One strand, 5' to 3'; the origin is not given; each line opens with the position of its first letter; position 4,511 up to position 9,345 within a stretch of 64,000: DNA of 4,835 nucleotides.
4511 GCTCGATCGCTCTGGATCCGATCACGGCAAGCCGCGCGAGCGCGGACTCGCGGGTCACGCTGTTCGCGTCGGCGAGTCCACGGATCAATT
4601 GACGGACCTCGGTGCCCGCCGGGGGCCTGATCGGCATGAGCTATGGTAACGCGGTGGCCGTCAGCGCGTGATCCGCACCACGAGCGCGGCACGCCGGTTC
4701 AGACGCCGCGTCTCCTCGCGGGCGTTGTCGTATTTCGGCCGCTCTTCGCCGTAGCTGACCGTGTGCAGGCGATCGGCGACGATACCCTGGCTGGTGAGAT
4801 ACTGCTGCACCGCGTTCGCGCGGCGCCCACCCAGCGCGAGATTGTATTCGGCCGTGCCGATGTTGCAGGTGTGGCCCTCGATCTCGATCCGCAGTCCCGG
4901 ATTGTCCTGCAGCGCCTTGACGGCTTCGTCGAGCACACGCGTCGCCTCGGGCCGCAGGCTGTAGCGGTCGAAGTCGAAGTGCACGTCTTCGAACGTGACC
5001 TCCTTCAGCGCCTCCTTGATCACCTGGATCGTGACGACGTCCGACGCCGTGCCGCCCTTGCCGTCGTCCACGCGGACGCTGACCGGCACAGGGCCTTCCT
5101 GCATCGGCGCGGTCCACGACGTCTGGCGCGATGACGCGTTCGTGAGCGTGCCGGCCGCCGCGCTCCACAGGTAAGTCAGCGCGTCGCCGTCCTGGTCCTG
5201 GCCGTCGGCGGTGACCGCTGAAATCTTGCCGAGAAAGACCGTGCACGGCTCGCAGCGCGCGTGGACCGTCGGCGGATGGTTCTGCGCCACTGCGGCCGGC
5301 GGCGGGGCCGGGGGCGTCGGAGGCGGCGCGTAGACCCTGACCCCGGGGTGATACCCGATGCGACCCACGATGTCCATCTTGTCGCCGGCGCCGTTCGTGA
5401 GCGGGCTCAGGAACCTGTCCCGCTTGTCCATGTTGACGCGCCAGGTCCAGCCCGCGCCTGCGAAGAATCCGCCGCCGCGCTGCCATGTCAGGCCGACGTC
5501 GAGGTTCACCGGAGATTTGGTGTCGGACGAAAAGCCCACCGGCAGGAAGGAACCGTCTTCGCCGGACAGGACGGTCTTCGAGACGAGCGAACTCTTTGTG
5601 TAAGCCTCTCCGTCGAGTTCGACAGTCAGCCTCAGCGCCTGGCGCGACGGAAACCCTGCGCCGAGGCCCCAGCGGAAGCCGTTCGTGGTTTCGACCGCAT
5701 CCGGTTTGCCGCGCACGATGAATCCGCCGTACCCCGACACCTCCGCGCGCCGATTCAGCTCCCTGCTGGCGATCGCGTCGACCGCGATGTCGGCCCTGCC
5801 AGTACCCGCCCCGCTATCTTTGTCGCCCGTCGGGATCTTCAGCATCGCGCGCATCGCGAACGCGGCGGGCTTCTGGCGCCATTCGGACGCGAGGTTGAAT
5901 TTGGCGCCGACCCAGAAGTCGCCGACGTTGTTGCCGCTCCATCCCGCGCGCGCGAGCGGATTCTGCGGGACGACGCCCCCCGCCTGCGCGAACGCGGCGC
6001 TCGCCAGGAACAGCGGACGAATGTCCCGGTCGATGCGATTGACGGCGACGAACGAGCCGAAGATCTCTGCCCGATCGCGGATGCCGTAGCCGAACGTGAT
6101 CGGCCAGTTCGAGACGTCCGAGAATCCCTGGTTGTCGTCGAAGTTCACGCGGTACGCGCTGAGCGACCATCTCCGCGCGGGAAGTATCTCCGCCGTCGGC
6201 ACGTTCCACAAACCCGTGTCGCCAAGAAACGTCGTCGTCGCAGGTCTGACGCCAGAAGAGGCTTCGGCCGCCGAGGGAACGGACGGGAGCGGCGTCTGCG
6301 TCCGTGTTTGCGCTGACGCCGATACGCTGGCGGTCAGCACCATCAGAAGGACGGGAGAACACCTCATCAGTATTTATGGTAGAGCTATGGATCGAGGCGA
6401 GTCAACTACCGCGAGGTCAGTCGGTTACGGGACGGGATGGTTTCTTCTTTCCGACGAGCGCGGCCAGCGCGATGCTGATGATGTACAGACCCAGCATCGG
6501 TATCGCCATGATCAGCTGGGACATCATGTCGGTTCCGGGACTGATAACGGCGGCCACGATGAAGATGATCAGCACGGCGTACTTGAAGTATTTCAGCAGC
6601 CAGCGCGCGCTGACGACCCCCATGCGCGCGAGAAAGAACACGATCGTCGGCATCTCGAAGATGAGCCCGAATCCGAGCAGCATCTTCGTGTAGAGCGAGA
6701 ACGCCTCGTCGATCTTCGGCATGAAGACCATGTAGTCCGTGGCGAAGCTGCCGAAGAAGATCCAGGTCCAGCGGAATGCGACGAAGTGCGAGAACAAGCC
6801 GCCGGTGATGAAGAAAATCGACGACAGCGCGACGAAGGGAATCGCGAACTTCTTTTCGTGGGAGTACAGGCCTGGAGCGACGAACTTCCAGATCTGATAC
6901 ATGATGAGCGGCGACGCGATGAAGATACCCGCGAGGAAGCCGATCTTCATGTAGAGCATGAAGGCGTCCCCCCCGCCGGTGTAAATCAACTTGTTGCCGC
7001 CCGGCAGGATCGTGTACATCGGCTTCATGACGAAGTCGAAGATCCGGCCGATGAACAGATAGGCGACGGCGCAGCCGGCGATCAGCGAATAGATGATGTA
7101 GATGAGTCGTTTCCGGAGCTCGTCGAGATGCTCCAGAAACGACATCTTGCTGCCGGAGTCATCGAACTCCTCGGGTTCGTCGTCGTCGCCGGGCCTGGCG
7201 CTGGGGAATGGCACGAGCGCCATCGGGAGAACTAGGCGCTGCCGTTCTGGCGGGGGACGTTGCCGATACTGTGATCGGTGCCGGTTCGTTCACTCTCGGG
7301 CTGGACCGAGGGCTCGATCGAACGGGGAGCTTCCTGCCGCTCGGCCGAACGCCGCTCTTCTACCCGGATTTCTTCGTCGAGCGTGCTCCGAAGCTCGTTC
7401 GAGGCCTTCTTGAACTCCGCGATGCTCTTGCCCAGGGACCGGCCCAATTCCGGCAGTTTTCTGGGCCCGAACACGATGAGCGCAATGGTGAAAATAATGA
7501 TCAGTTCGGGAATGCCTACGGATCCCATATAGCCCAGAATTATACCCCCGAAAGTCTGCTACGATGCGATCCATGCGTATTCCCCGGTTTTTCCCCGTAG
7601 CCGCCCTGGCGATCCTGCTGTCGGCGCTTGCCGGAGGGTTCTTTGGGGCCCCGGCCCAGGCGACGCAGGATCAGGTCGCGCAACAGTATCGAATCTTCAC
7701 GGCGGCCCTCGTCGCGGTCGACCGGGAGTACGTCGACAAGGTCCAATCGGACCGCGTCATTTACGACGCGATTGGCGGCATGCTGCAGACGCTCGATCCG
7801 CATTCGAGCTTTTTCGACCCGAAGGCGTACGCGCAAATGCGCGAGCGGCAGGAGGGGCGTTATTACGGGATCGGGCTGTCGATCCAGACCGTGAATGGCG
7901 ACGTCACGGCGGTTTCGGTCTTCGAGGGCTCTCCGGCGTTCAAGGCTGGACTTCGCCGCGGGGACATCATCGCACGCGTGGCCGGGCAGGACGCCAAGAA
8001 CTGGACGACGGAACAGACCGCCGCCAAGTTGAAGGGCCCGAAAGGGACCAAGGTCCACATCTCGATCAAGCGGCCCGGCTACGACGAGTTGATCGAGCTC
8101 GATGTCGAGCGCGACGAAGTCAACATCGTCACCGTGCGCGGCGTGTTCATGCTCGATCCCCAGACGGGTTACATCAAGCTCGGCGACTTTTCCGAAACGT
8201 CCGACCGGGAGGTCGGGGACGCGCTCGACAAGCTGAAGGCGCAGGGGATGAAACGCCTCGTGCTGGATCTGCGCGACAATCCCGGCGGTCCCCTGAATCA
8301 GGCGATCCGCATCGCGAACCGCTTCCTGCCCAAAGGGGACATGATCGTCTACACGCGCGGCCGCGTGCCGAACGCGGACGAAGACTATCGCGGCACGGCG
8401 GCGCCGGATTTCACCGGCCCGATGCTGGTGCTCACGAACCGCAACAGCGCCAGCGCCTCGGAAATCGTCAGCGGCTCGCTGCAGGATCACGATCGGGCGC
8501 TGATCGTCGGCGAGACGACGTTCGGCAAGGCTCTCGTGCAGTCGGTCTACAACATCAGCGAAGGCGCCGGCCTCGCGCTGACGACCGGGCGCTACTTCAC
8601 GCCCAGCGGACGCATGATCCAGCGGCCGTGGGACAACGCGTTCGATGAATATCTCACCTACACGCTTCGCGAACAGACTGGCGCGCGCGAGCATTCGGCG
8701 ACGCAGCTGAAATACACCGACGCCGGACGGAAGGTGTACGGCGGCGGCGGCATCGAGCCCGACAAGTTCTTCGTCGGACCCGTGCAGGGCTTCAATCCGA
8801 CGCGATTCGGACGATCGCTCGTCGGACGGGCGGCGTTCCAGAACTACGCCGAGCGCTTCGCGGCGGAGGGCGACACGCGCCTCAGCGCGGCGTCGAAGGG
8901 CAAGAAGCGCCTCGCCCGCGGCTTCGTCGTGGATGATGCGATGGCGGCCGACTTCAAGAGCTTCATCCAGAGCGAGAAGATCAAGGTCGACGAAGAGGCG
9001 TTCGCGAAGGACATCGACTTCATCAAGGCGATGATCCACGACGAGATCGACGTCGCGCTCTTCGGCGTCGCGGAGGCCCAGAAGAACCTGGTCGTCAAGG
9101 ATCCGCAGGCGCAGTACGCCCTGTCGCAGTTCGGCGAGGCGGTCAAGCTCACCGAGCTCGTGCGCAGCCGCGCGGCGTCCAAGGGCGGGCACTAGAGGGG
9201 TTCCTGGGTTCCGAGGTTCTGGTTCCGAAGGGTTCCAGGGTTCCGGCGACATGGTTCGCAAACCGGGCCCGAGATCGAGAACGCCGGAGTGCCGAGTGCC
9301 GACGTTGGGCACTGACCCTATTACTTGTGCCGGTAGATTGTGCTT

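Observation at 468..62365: Dispersed family of heptanucleotide tandem-repeat hairpin elements at gene boundaries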

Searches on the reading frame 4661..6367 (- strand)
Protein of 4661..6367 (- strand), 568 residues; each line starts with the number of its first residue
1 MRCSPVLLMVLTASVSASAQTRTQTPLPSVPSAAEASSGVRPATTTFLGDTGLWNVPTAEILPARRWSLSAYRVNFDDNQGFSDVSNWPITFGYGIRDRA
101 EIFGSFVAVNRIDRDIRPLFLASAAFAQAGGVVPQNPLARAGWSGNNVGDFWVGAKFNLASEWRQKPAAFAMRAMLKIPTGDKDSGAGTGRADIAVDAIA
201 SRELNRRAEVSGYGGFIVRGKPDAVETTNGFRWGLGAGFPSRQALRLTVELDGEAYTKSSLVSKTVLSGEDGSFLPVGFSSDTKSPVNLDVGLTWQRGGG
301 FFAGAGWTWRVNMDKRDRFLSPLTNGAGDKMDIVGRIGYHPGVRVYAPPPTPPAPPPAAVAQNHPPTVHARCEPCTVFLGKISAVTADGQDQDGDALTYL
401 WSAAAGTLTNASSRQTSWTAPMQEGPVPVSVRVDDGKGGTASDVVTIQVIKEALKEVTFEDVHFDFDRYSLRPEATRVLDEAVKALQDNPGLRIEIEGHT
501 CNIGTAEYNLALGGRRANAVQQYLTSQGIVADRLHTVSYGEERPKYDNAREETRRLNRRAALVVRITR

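Call 15: search_protein_families(library=pfam, proteins=[window:4661-6367:-], max_evalue=0.01)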
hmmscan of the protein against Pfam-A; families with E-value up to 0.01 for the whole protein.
window:4661-6367:- (568 aa): 6 families
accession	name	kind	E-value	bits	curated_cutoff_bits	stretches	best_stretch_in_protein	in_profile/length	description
PF00691.25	OmpA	-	3.4e-23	82.3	27.2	1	464-558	2-98/98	OmpA family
PF17963.7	Big_9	-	5.9e-08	33.9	23.6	1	377-447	21-88/89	Bacterial Ig domain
PF13557.12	Phenol_MetA_deg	-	9.3e-07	29.6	22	1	144-320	66-234/242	Putative MetA-pathway of phenol degradation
PF22352.2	K319L-like_PKD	-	4.2e-05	23.9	27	1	389-449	18-84/84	K319L-like, PKD domain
PF05359.17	DUF748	-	0.00087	17.9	50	0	458-499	877-918/1037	Domain of Unknown Function (DUF748)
PF17892.7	Cadherin_5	-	0.006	16.8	26.5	0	386-449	30-97/98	Cadherin-like domain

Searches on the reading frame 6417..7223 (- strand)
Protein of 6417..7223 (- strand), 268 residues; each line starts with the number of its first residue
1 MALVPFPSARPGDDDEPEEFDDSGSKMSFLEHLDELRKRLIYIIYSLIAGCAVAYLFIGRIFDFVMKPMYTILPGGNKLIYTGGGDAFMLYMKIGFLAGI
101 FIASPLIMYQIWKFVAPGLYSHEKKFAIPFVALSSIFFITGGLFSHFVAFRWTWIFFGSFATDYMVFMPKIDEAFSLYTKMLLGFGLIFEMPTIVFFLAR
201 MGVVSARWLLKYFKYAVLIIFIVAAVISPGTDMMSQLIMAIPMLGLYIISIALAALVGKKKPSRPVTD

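Call 15: search_protein_families(library=pfam, proteins=[window:6417-7223:-], max_evalue=0.01)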
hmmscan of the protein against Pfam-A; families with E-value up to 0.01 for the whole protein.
window:6417-7223:- (268 aa): 1 family
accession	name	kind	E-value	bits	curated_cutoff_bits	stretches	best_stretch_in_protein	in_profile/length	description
PF00902.23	TatC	-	2.1e-64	217.6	25.1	1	31-242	1-208/208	Sec-independent protein translocase protein (TatC)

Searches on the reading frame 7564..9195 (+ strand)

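Call 5: search_protein_families(library=pfam, proteins=[window:7564-9195:+])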
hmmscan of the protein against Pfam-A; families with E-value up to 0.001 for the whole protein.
window:7564-9195:+ (543 aa): 5 families
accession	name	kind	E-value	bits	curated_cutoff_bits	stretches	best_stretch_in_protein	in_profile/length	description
PF03572.23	Peptidase_S41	-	2.4e-50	170.8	24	1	201-354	2-156/165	Peptidase family S41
PF00595.29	PDZ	-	2.8e-09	37.7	23.2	1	94-168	5-80/81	PDZ domain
PF13180.12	PDZ_2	-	3.1e-09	37.4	27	1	103-180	3-79/80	PDZ domain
PF17820.7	PDZ_6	-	5.8e-09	36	27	1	118-170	4-54/54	PDZ domain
PF22694.1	CtpB_N-like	-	0.0001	23.1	27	1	35-86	31-83/85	Activating protease CtpB N-terminal domain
